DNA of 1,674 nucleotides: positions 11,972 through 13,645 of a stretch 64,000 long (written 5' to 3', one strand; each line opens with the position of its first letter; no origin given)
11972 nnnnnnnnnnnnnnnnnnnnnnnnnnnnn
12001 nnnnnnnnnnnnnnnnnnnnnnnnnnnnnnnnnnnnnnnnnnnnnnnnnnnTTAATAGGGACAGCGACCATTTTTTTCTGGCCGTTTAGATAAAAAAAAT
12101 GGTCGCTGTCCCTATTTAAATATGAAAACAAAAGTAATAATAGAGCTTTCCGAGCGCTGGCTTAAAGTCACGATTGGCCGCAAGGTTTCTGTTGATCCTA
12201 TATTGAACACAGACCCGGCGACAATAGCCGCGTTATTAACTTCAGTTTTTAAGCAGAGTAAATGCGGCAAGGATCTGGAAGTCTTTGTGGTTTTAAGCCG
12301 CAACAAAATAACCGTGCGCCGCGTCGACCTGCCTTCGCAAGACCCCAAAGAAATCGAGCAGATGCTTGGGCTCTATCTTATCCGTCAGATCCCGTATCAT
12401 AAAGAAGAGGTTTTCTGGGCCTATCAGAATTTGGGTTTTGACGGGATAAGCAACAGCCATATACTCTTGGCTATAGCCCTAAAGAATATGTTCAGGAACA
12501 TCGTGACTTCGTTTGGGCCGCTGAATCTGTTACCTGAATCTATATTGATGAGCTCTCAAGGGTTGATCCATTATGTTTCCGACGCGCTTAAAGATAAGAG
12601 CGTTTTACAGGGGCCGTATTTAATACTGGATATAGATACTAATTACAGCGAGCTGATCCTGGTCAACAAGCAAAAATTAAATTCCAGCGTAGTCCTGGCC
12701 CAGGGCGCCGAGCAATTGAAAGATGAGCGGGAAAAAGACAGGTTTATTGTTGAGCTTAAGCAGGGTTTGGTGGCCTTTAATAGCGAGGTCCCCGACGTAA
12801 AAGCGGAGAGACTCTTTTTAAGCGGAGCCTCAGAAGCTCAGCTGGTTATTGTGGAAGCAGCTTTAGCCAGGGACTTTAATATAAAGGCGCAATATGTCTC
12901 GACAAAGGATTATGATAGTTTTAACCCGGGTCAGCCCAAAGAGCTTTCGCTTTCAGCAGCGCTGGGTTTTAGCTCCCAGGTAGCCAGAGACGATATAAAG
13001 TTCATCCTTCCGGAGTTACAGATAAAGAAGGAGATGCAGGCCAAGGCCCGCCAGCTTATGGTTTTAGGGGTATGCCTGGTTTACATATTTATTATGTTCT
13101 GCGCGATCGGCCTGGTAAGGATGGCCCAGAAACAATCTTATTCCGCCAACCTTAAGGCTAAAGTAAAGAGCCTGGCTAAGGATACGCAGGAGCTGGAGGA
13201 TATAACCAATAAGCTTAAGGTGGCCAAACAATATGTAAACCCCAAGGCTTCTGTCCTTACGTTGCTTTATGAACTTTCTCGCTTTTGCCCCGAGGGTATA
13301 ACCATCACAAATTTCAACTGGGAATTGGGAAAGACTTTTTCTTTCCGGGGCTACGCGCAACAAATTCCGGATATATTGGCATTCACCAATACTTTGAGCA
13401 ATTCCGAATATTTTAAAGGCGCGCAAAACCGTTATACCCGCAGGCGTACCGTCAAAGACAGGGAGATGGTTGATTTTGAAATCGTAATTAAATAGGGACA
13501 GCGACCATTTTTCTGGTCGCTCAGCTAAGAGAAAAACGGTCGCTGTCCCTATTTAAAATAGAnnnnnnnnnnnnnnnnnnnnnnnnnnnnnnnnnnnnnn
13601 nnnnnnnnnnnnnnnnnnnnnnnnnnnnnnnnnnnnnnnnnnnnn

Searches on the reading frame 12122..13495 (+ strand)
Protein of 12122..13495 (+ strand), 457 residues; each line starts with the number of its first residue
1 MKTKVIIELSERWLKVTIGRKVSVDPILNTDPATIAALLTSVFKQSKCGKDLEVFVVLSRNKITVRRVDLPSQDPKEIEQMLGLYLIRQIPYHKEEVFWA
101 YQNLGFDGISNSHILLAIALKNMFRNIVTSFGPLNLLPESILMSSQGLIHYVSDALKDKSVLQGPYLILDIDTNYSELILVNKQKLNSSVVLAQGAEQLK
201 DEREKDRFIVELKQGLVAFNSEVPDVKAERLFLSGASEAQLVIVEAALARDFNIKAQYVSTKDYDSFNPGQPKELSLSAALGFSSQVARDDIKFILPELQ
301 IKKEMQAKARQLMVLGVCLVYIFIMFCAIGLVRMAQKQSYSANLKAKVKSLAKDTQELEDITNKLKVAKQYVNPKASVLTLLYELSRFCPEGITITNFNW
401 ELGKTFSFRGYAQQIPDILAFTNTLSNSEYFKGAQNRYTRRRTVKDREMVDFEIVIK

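Call 67: search_protein_families(library=pfam, proteins=[window:12122-13495:+], max_evalue=0.00001)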
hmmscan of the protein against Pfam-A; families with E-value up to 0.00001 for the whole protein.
window:12122-13495:+ (457 aa): 1 family
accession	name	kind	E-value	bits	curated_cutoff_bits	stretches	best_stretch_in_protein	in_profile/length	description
PF05137.18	PilN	-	1.3e-07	32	22.8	1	381-455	2-75/78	Fimbrial assembly protein (PilN)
